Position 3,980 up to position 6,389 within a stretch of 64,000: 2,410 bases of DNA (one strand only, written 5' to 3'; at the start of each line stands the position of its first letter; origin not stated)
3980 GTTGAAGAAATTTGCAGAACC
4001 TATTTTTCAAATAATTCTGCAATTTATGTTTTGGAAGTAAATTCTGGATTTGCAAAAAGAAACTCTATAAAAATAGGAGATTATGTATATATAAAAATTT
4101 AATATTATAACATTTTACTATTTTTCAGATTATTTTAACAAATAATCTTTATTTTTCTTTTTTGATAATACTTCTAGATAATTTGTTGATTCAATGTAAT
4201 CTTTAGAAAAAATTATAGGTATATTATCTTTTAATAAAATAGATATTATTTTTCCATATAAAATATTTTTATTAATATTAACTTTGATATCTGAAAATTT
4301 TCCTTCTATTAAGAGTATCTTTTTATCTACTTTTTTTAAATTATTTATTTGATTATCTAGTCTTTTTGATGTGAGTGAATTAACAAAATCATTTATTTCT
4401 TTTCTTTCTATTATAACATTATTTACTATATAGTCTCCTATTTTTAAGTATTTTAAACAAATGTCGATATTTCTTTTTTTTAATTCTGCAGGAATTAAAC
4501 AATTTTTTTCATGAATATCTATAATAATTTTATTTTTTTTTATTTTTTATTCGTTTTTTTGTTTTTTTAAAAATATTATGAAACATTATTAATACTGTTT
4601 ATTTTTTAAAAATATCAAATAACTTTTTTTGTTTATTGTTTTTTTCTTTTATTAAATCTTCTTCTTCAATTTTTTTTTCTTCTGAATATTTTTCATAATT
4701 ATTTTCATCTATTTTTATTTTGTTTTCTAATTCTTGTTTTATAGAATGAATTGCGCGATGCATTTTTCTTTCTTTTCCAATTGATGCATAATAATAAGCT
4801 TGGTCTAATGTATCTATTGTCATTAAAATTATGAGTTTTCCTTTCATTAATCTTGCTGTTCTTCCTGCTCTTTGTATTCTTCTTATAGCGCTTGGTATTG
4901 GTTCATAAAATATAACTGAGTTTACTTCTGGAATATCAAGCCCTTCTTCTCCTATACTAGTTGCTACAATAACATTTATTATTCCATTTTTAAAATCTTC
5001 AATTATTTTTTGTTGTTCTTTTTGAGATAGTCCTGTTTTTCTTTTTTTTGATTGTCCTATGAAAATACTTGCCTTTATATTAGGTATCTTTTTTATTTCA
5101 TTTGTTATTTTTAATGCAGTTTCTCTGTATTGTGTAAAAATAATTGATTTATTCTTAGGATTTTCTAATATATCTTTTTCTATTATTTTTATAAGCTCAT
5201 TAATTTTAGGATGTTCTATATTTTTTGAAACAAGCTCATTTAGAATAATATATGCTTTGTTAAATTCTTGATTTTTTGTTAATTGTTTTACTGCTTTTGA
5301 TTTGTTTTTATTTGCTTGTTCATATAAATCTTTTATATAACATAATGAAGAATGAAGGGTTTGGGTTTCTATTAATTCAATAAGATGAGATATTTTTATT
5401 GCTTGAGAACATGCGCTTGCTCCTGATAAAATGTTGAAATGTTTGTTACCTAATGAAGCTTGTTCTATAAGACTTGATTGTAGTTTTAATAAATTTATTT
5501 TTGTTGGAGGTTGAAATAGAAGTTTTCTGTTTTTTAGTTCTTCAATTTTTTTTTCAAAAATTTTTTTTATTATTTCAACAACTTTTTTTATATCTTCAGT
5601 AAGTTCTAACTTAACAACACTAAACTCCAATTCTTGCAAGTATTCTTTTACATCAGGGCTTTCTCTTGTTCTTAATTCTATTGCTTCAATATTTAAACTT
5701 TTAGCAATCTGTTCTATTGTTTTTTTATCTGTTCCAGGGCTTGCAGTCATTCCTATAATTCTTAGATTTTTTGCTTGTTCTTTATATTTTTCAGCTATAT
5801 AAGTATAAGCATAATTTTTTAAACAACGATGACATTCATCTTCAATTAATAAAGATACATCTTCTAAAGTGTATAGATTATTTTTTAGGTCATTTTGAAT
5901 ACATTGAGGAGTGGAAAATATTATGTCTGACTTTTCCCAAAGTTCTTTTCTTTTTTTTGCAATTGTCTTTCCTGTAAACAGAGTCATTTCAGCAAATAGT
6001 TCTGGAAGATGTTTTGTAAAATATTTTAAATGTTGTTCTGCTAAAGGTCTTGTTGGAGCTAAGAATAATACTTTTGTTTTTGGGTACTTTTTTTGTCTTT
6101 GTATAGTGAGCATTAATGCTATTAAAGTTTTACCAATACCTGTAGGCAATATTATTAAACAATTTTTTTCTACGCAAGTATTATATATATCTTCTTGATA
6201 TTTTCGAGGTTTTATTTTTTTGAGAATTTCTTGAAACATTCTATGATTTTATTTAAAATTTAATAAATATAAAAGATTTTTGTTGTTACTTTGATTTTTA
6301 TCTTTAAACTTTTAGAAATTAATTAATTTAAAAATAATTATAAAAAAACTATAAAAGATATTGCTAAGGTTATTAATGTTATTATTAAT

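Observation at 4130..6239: Hef split into helicase gene plus a start-less ERCC4 nuclease frame broken at a T9 run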

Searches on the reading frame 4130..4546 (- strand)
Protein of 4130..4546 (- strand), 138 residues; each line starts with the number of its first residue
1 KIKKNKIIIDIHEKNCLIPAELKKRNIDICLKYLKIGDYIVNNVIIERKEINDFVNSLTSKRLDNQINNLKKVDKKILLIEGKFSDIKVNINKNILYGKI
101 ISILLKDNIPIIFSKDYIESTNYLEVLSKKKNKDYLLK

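Call 6: search_protein_families(library=pfam, proteins=[window:4130-4546:-], max_evalue=0.1)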
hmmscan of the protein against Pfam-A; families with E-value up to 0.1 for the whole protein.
window:4130-4546:- (138 aa): 1 family
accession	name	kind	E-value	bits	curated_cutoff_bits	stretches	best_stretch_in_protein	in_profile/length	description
PF02732.21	ERCC4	-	1.3e-21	77.4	24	1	9-126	1-139/140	ERCC4 domain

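Call 7: search_protein_families(library=ncbifam, proteins=[window:4130-4546:-], max_evalue=0.1)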
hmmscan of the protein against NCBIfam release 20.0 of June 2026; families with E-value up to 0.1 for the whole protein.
window:4130-4546:- (138 aa): 4 families
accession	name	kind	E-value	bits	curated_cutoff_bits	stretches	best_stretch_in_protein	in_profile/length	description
NF010337.0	PRK13766.1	equivalog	2.4e-29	102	610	1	3-133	569-700/781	Hef nuclease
NF040956.1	Arch_Xpf_endonucase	equivalog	2.7e-19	69.6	300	1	6-133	3-133/222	3'-flap repair endonuclease Xpf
TIGR00596.1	rad1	subfamily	9.9e-14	50.6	806.65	1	2-81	583-664/813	DNA repair protein, RAD1 family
NF006779.0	PRK09293.1-3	equivalog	0.0017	17.4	349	1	37-108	66-137/334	class 1 fructose-bisphosphatase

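Call 16: find_homologous_proteins(query=window:4130-4546:-)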
Query window:4130-4546:- (138 aa): 53 proteins with E <= 0.001 among 183 candidates.
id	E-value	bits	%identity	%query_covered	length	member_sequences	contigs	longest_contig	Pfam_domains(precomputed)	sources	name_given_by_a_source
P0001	9.0e-38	147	59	97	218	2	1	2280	PF14520.13,PF02732.22,PF01367.26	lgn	-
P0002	2.6e-37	146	55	89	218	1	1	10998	PF12826.14,PF14520.13,PF02732.22,PF01367.26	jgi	jgi:DNA excision repair protein ERCC-4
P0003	5.4e-27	112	63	66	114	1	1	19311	PF02732.22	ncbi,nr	ncbi:hypothetical protein GOV12_02990, partial [Candidatus Pacearchaeota archaeon]|nr:hypothetical p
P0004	7.1e-27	112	49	95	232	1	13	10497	PF12826.14,PF14520.13,PF02732.22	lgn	-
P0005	1.1e-26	111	49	93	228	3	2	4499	PF02732.22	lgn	-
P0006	4.6e-26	109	49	95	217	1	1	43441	PF14520.13,PF02732.22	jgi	jgi:Fanconi anemia group M protein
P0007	5.6e-26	109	50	98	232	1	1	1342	PF14520.13,PF02732.22,PF01367.26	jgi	-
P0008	7.6e-26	109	47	97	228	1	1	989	PF14520.13,PF02732.22,PF01367.26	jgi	-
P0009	2.8e-25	107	47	93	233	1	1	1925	PF14520.13,PF02732.22,PF01367.26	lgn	-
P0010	3.4e-25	107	50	91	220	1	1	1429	PF02732.22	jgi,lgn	jgi:ERCC4-type nuclease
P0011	3.9e-25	106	50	95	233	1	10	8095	PF12826.14,PF14520.13,PF02732.22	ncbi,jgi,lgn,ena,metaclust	metaclust:\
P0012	3.9e-25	106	47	96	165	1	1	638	PF02732.22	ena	-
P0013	5.2e-25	106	47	96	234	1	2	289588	PF12826.14,PF14520.13,PF02732.22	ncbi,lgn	-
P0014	6.6e-25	106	49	95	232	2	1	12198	PF12826.14,PF14520.13,PF02732.22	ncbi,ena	-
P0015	6.9e-25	106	48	95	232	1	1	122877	PF14520.13,PF02732.22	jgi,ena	-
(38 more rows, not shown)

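Call 18: find_encoding_contigs(protein=P0003, flank=4000, max_places=4)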
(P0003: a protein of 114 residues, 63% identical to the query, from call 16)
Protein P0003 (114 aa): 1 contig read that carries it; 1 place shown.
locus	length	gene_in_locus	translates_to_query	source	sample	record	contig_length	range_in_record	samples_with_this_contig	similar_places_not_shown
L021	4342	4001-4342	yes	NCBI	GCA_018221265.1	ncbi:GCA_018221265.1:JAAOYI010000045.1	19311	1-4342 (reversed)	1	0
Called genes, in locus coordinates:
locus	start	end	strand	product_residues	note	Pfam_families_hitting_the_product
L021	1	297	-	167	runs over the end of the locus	-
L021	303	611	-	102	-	PF05239:PRC (weak)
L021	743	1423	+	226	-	-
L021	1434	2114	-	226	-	PF00491:Arginase (weak)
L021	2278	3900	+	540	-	PF00270:DEAD, PF04851:ResIII, PF21210:RNA_helicase_helical, PF00271:Helicase_C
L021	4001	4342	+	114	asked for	PF02732:ERCC4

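Call 19: find_encoding_contigs(protein=P0002, flank=4000, max_places=3)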
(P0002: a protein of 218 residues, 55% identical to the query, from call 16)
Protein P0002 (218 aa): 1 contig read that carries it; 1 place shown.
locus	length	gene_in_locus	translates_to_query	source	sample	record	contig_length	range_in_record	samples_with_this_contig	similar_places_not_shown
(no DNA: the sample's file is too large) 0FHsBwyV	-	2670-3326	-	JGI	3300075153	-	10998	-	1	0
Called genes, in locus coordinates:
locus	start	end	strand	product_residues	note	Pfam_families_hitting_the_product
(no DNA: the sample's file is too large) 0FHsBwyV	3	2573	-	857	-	?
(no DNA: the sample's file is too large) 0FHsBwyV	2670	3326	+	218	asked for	PF02732:ERCC4, PF12826:HHH_2 (faint), PF01367:5_3_exonuc (weak), PF14520:HHH_5 (weak)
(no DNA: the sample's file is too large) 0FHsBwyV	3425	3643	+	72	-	PF04014:MazE_antitoxin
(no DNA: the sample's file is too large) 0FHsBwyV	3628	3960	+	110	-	PF02452:PemK_toxin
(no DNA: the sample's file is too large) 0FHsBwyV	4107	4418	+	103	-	PF14076:DUF4258 (faint)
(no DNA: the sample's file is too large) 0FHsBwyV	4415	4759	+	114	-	-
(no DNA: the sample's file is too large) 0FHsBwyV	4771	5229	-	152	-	PF02643:DUF192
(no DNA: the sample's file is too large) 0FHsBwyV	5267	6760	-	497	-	-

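Call 20: find_encoding_contigs(protein=P0001, flank=4000, max_places=3)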
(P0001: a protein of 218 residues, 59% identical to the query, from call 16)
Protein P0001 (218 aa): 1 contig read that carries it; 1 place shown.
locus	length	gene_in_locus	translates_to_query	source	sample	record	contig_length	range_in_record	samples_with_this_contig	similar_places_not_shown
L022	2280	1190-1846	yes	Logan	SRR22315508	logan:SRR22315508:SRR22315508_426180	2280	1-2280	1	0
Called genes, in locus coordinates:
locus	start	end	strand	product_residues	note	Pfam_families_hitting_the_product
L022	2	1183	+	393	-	?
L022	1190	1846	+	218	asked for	PF02732:ERCC4, PF01367:5_3_exonuc (weak), PF14520:HHH_5 (weak)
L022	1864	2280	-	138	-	?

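Call 54: search_solved_structures(query=window:4130-4546:-, max_evalue=0.001, show_alignments=1)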
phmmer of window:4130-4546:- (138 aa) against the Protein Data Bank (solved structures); distinct sequences matched with E-value up to 0.001: 9.
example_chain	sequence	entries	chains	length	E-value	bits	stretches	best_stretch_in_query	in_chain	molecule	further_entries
1j22_A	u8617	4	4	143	1.5e-15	60.8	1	6-133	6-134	ATP-dependent RNA helicase, putative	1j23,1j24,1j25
2bgw_A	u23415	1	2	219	4.8e-08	36.6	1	6-115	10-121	XPF ENDONUCLEASE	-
2bhn_A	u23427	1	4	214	5.4e-08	36.4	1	6-115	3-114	XPF ENDONUCLEASE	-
9pd3_Q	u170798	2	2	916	3.6e-07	33.7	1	5-82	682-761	DNA repair endonuclease XPF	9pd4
6sxa_F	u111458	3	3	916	5e-07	33.3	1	5-82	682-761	DNA repair endonuclease XPF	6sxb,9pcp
9qec_A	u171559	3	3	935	5.2e-07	33.2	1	5-82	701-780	DNA repair endonuclease XPF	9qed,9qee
4m6w_A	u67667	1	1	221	0.00066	23.2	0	34-129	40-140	Fanconi anemia group M protein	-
9hjo_A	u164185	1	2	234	0.00074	23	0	34-129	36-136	Fanconi anemia group M protein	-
4bxo_A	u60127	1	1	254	0.00091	22.7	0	34-129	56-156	FANCONI ANEMIA GROUP M PROTEIN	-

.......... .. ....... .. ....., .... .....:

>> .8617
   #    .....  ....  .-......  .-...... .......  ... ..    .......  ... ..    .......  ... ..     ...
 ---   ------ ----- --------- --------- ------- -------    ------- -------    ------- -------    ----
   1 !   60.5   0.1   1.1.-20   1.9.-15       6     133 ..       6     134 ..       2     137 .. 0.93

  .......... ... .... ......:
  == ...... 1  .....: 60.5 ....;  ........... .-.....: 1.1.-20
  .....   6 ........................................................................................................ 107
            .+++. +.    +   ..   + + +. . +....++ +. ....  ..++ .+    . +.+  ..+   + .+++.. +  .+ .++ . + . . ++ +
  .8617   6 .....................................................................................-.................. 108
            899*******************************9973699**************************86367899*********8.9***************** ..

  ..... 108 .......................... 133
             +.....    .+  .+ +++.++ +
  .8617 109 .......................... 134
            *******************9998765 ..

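Call 61: find_encoding_contigs(protein=P0012, flank=1000, max_places=3)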
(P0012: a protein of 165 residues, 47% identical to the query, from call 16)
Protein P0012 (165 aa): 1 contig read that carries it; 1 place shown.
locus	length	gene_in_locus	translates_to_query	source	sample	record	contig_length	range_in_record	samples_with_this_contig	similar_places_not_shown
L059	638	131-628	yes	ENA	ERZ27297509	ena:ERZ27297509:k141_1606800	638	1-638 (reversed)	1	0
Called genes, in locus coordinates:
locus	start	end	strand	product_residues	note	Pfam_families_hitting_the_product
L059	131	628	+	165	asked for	PF02732:ERCC4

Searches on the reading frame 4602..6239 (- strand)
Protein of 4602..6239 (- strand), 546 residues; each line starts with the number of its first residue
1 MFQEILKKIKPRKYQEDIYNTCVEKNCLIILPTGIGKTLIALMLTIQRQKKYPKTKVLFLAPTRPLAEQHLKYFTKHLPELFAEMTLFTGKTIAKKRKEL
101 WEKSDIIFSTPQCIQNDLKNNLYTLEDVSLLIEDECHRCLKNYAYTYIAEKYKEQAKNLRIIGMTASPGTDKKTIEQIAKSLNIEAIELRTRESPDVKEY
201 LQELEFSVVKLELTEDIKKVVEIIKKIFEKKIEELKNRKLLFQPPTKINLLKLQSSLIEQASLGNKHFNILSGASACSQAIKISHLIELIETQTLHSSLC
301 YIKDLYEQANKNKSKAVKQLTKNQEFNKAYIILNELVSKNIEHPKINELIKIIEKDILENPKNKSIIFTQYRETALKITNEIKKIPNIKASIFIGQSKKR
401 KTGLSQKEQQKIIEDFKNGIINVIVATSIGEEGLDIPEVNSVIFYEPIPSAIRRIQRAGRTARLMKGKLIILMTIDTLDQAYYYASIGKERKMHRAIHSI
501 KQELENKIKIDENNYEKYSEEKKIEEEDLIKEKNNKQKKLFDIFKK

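Call 6: search_protein_families(library=pfam, proteins=[window:4602-6239:-], max_evalue=0.1)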
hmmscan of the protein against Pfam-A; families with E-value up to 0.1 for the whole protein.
window:4602-6239:- (546 aa): 8 families
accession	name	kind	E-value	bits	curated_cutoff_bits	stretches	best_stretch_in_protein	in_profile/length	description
PF00270.35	DEAD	-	1e-28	100.6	26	1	13-170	2-162/167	DEAD/DEAH box helicase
PF04851.21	ResIII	-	2e-25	90.1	22.5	1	8-168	1-162/164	Type III restriction enzyme, res subunit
PF00271.37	Helicase_C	-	6.5e-24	84.7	23.5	1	345-464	2-109/110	Helicase conserved C-terminal domain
PF21210.2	RNA_helicase_helical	-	2.4e-11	44.1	27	1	246-329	25-106/108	Putative ATP-dependent RNA helicase, helical bundle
PF18766.7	SWI2_SNF2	-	7.6e-08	32.7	26.7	1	24-177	18-166/221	SWI2/SNF2 ATPase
PF13245.12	AAA_19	-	0.00086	19.9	25.1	0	19-68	5-55/134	AAA domain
PF22590.2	Cas3-like_C_2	-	0.0011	19.7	27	1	374-463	14-103/106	CRISPR-associated nuclease/helicase Cas3, C-terminal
PF02562.22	PhoH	-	0.021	14.8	27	0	9-64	2-59/205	PhoH-like protein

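Call 7: search_protein_families(library=ncbifam, proteins=[window:4602-6239:-], max_evalue=0.1)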
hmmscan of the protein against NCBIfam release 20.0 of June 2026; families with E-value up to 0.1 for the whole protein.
window:4602-6239:- (546 aa): 40 families (the best 25 are shown)
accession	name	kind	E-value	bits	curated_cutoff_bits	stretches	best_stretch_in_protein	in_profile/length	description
NF010337.0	PRK13766.1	equivalog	3.6e-169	564.4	610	1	8-538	14-542/781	Hef nuclease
NF008394.0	PRK11192.1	equivalog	1.5e-24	86.7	507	2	18-203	34-223/441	ATP-dependent RNA helicase SrmB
NF008744.0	PRK11776.1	equivalog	5.1e-20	71.5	524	2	293-501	180-371/460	ATP-dependent RNA helicase DbpA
NF053632.1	heli_RadD_YejH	equivalog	3.8e-18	65.1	720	2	24-168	22-151/573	DNA repair helicase RadD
TIGR04121.1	DEXH_lig_assoc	equivalog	6.6e-18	63.8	850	2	7-194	10-213/804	ligase-associated DNA damage response DEXH box helicase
NF053631.1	RNA_helic_CshA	equivalog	1.9e-17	63.3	646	2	403-527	270-395/434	degradosome RNA helicase CshA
NF053636.1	DDHlcsCsdAPsy1082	equivalog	3.2e-15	55.6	890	2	351-479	232-353/512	DEAD/DEAH box helicase CsdA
NF003419.0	PRK04837.1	equivalog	2.3e-14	53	588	2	337-466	231-352/424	ATP-dependent RNA helicase RhlB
TIGR00643.1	recG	equivalog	3.2e-14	52.6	659.4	2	26-168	258-396/629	ATP-dependent DNA helicase RecG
NF008163.0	PRK10917.1-1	equivalog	2.1e-13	49.5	796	2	33-168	298-430/692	ATP-dependent DNA helicase RecG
NF007882.0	PRK10590.1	equivalog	3.6e-13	49.3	743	2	362-477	245-353/456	ATP-dependent RNA helicase RhlE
NF002340.1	PRK01297.1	equivalog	8.5e-13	47.8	564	2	346-488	233-365/372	ATP-dependent RNA helicase RhlB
NF053711.1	RNA_heli_RhlE1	exception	1.4e-12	47.1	750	2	405-480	279-355/434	RNA helicase RhlE1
NF008165.0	PRK10917.1-3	equivalog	1.5e-12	46.8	711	2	34-139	295-398/692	ATP-dependent DNA helicase RecG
NF010338.0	PRK13767.1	equivalog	1.4e-11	43.4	849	1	348-473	273-398/877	ATP-dependent helicase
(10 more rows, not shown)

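Call 14: find_encoding_contigs(protein=window:4602-6239:-, flank=3000, max_places=10)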
Protein window:4602-6239:- (546 aa): no gene with exactly this product is on record in the collection.

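Call 44: find_homologous_proteins(query=window:4602-6239:-, max_evalue=1e-50)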
Query window:4602-6239:- (546 aa): 5539 proteins with E <= 1e-50 among 8000 candidates; the best 120 are listed.
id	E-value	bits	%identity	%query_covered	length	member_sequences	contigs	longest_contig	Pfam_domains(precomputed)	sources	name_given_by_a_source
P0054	0.0e+0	1162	100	100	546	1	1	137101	PF00270.36,PF21210.4,PF18766.8,PF00271.38,PF04851.22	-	-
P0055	3.8e-270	915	75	100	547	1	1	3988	PF00270.36,PF21210.4,PF16203.12,PF00271.38,PF04851.22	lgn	-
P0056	2.5e-244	830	71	97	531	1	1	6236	PF00270.36,PF21210.4,PF16203.12,PF00271.38,PF04851.22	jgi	jgi:ERCC4-related helicase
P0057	1.5e-239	814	69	99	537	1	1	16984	PF00270.36,PF21210.4,PF16203.12,PF00271.38,PF04851.22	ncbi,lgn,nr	ncbi:MAG: helicase-related protein [Nanoarchaeota archaeon]|nr:helicase-related protein [Nanoarchaeo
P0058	4.1e-238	809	70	93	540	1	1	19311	PF00270.36,PF21210.4,PF00271.38,PF04851.22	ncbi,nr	ncbi:DEAD/DEAH box helicase family protein [Candidatus Pacearchaeota archaeon]|nr:DEAD/DEAH box heli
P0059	3.2e-234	796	69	95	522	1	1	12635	PF00270.36,PF21210.4,PF16203.12,PF00271.38,PF04851.22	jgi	-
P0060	8.6e-233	792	69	99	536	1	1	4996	PF00270.36,PF21210.4,PF00271.38,PF04851.22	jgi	jgi:ERCC4-related helicase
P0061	1.4e-232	791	69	93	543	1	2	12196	PF00270.36,PF21210.4,PF00271.38,PF04851.22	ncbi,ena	ncbi:MAG: DEAD/DEAH box helicase [Nanoarchaeota archaeon]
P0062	2.7e-232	790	69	94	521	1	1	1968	PF00270.36,PF21210.4,PF16203.12,PF00271.38,PF04851.22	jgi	jgi:Fanconi anemia group M protein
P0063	3.0e-231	787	68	96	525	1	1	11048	PF00270.36,PF21210.4,PF16203.12,PF00271.38,PF04851.22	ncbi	-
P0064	4.0e-231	786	69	93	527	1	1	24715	PF00270.36,PF21210.4,PF00271.38,PF04851.22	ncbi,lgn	ncbi:MAG: DEAD/DEAH box helicase [archaeon]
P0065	8.2e-231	785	68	93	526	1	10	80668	PF00270.36,PF21210.4,PF00271.38,PF04851.22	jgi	-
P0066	1.5e-230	784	67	99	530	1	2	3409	PF00270.36,PF21210.4,PF00271.38,PF04851.22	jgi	jgi:Fanconi anemia group M protein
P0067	2.0e-230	784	68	97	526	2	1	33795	PF00270.36,PF21210.4,PF00271.38,PF04851.22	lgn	-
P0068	2.5e-230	784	67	96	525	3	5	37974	PF00270.36,PF21210.4,PF16203.12,PF00271.38,PF04851.22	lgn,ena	-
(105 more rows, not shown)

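Call 45: find_encoding_contigs(protein=P0055, flank=4000, max_places=3)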
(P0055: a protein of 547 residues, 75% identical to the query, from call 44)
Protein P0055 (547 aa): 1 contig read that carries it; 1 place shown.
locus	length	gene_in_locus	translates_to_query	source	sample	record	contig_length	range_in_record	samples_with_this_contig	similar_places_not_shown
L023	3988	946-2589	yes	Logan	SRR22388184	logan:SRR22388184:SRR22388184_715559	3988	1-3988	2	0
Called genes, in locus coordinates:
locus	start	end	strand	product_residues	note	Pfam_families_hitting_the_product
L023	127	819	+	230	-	-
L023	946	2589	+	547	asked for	PF00270:DEAD, PF04851:ResIII, PF21210:RNA_helicase_helical, PF00271:Helicase_C, PF16203:ERCC3_RAD25_C (weak)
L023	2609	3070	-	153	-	PF02643:DUF192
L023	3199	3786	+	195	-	-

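Call 46: find_encoding_contigs(protein=P0056, flank=4000, max_places=3)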
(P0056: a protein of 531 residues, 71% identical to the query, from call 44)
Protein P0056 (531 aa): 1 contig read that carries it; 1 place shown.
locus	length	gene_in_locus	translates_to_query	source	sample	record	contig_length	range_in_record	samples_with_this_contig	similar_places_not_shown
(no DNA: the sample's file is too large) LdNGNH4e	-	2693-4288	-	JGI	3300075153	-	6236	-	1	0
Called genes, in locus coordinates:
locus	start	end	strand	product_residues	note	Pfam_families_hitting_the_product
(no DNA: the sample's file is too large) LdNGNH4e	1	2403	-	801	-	?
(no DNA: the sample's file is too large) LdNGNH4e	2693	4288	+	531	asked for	PF00270:DEAD, PF04851:ResIII, PF21210:RNA_helicase_helical, PF00271:Helicase_C, PF16203:ERCC3_RAD25_C (faint)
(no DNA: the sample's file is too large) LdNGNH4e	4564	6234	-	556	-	?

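Call 49: find_related_loci(query=window:4602-6239:-, collection=metagenome_contigs, flank=3000)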
Query window:4602-6239:- (546 aa) in metagenome_contigs; peptide patterns used: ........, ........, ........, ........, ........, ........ (x = any residue, [..] = any of these).
598 stretches matched a pattern (row limit reached: there are more); 25 encode a relative of the query (tblastn E <= 1e-3); 25 distinct loci.
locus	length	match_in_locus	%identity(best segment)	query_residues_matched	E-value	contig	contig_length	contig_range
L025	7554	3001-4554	68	1-522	0e+0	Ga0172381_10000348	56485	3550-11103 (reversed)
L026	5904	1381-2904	69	1-506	0e+0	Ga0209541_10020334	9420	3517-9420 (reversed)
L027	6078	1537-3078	66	1-511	0e+0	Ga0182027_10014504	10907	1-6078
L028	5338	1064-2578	66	1-505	0e+0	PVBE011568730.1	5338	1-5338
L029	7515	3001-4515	66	1-505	0e+0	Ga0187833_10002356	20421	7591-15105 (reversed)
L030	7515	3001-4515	67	1-505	0e+0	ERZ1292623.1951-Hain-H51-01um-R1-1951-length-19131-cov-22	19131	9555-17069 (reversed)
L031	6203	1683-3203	68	1-507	0e+0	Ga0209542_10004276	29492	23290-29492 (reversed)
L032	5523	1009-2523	65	1-505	0e+0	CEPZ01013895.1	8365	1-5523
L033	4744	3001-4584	64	1-522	0e+0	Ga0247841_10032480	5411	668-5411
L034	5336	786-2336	64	1-513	0e+0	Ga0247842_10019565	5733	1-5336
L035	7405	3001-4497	66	1-499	0e+0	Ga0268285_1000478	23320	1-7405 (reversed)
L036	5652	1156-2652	66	1-499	0e+0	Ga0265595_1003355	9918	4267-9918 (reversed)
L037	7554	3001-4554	62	1-517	0e+0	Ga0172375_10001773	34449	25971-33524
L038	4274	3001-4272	64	1-424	0e+0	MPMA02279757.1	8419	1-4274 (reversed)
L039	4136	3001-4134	70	1-378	0e+0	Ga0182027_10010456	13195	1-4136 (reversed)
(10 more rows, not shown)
